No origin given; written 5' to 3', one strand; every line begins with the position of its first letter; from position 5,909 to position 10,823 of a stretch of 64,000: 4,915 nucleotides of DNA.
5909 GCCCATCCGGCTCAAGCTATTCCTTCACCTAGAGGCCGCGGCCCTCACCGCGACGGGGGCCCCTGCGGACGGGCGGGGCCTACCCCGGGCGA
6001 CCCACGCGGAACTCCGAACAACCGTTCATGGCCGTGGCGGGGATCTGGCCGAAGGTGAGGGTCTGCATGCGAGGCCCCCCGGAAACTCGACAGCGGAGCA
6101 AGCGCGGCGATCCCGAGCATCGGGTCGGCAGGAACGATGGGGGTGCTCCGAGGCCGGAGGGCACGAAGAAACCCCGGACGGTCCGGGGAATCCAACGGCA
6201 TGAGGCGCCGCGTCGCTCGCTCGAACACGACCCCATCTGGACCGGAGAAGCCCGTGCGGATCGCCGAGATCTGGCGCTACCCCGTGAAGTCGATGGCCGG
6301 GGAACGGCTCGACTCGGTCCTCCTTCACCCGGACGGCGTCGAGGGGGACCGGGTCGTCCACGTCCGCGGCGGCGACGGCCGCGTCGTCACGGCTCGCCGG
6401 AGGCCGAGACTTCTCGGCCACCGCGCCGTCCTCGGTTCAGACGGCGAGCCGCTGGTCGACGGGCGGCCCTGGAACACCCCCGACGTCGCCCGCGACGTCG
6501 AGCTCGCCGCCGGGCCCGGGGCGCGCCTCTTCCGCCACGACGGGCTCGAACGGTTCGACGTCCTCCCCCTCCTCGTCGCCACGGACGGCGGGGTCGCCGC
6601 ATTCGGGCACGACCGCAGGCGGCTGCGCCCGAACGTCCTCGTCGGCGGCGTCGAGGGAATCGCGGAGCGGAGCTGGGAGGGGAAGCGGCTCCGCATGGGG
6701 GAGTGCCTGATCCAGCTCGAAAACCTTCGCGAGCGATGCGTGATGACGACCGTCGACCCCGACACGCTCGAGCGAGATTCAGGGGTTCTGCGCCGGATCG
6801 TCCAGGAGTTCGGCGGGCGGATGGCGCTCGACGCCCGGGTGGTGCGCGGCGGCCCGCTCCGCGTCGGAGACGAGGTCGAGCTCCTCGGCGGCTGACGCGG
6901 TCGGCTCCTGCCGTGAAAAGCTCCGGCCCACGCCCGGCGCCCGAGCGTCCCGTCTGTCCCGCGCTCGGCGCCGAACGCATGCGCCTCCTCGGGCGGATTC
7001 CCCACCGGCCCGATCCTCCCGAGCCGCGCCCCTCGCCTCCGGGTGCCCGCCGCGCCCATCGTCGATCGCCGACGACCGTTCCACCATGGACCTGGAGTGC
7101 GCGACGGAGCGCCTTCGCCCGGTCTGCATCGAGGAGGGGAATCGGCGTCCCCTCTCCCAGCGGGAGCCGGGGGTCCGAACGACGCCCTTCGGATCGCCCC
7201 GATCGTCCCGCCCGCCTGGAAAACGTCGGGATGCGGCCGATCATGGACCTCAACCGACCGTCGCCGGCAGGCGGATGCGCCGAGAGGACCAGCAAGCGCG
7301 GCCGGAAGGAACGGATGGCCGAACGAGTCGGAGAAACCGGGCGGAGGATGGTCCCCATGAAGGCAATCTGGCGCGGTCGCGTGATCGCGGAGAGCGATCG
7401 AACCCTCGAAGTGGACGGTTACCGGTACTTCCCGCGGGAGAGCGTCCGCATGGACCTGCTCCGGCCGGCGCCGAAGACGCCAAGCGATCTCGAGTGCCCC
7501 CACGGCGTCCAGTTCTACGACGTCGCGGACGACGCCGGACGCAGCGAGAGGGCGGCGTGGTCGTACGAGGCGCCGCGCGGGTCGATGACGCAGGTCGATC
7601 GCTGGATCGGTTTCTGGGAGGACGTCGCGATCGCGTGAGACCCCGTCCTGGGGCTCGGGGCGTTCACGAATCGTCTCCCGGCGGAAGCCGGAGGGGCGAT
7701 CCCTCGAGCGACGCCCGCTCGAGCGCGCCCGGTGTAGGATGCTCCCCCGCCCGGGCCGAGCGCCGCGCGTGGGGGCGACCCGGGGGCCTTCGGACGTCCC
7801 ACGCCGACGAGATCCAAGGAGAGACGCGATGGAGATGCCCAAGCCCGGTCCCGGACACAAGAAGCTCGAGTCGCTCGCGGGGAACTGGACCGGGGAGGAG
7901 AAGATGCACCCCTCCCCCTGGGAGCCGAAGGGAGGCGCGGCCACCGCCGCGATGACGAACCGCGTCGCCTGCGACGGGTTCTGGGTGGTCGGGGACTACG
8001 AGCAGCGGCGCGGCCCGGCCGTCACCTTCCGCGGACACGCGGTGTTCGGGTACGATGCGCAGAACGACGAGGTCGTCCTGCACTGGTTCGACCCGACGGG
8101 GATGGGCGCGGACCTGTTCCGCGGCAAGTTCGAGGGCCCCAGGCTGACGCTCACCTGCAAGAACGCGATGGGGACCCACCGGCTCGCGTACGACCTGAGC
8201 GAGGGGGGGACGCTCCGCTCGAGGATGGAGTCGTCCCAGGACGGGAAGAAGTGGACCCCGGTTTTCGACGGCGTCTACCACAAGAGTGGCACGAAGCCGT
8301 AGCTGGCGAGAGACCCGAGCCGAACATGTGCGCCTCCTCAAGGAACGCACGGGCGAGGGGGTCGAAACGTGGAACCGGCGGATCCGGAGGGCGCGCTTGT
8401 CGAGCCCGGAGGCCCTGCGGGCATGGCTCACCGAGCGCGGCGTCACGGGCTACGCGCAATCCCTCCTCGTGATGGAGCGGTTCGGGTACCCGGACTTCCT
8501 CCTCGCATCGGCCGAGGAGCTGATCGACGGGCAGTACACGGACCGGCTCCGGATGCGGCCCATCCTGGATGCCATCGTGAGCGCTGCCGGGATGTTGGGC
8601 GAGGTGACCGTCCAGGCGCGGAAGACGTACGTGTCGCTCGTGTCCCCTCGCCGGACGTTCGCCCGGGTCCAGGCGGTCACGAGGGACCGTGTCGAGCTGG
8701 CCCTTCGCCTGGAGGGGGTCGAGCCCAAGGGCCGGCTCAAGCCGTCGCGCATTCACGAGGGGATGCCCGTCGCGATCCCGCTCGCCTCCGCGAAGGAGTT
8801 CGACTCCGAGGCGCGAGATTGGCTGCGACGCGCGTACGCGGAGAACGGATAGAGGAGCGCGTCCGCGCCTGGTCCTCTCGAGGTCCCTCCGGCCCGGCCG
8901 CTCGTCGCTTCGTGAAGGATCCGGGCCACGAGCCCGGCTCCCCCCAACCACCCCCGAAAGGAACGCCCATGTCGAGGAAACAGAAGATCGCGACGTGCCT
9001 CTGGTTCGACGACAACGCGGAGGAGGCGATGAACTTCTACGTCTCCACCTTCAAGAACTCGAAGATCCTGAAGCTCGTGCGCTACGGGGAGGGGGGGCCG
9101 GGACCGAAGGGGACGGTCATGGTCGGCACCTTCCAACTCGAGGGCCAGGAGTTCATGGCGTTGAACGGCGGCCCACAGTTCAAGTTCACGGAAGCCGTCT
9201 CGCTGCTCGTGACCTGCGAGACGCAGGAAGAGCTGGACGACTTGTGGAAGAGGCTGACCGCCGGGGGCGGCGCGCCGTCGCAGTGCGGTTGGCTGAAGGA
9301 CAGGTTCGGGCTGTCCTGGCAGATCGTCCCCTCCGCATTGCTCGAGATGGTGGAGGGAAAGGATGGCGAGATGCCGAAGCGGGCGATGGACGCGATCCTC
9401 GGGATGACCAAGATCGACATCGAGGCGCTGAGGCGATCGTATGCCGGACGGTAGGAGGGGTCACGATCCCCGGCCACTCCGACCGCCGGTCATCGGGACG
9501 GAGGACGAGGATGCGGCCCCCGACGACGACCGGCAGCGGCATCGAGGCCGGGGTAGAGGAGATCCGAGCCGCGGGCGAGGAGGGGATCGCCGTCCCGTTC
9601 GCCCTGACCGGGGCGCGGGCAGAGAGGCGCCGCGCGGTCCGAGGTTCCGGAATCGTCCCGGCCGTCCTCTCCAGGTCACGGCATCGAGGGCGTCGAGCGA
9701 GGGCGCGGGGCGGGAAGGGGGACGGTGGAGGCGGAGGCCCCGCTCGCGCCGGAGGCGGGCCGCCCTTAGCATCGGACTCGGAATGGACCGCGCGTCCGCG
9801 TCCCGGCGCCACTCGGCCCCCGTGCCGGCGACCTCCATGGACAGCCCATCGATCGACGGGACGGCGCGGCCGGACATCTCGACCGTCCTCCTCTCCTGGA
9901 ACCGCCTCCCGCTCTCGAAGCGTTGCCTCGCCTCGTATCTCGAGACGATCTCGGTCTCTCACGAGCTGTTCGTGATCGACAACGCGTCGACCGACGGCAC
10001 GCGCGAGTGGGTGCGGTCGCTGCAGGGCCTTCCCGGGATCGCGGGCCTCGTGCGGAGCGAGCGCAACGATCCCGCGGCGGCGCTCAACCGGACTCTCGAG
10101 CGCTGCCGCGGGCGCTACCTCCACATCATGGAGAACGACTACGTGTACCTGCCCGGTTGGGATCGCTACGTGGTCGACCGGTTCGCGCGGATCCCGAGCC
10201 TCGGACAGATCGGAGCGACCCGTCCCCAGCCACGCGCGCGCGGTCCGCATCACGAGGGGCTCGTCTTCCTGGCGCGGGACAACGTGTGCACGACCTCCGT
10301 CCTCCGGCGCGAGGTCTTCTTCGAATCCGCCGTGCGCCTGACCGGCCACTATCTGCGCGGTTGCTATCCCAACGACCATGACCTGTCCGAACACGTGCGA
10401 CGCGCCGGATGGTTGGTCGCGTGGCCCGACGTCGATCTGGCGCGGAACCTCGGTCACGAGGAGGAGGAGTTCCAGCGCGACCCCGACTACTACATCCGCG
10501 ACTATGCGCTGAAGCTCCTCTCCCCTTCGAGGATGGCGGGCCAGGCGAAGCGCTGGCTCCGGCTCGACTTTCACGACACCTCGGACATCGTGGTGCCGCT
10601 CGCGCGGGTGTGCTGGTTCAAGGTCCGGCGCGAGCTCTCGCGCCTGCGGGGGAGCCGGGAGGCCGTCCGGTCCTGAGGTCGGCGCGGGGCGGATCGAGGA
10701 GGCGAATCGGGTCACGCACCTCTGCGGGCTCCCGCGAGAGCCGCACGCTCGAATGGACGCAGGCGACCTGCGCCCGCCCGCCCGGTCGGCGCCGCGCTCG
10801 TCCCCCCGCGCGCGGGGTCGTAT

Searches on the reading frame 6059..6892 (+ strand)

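Call 46: search_protein_families(library=pfam, proteins=[window:6059-6892:+], max_evalue=0.001)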
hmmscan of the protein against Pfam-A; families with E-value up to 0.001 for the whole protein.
window:6059-6892:+ (278 aa): 2 families
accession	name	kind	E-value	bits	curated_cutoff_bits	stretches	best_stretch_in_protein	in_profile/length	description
PF03473.23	MOSC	-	1.2e-12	48.3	22.7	1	187-274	35-120/120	MOSC domain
PF03476.21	MOSC_N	-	4.9e-11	42.9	25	1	67-124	3-61/119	MOSC N-terminal beta barrel domain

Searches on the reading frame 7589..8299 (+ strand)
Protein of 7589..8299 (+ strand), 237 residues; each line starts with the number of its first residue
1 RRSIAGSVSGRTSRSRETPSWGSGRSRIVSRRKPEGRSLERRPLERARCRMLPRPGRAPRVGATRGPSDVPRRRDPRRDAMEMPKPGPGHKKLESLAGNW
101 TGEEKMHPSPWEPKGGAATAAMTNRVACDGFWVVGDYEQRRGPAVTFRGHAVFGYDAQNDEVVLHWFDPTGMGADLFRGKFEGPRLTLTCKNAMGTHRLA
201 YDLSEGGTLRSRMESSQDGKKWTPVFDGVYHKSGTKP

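Call 46: search_protein_families(library=pfam, proteins=[window:7589-8299:+], max_evalue=0.001)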
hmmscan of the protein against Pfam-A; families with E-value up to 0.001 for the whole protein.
window:7589-8299:+ (237 aa): 1 family
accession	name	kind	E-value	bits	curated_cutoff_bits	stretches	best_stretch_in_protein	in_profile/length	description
PF07617.17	DUF1579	-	4.3e-14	53.1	25.2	1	85-231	1-154/155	Protein of unknown function (DUF1579)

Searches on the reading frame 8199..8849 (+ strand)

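Call 46: search_protein_families(library=pfam, proteins=[window:8199-8849:+], max_evalue=0.001)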
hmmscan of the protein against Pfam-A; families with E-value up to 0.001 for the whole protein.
window:8199-8849:+ (217 aa): 1 family
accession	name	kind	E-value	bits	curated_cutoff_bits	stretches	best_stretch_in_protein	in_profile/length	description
PF18899.5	DUF5655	-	9.3e-10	39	24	1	110-214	2-107/109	Domain of unknown function (DUF5655)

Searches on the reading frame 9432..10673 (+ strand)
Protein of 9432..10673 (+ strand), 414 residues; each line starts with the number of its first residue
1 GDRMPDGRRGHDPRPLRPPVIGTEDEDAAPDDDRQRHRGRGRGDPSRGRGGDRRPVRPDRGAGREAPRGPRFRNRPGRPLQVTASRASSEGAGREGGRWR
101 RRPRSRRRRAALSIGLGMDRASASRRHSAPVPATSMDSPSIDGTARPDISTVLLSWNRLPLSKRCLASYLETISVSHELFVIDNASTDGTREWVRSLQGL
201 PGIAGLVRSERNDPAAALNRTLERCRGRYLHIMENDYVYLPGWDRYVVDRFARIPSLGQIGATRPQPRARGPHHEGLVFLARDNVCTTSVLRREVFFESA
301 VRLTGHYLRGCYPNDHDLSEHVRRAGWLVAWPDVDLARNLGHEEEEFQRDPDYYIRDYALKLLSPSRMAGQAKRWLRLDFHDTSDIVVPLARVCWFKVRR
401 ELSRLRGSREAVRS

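Call 46: search_protein_families(library=pfam, proteins=[window:9432-10673:+], max_evalue=0.001)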
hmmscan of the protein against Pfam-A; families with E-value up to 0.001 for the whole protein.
window:9432-10673:+ (414 aa): 1 family
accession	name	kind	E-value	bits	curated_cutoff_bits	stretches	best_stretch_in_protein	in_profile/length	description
PF00535.33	Glycos_transf_2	-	2.9e-15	57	23.3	1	152-269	3-124/168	Glycosyl transferase family 2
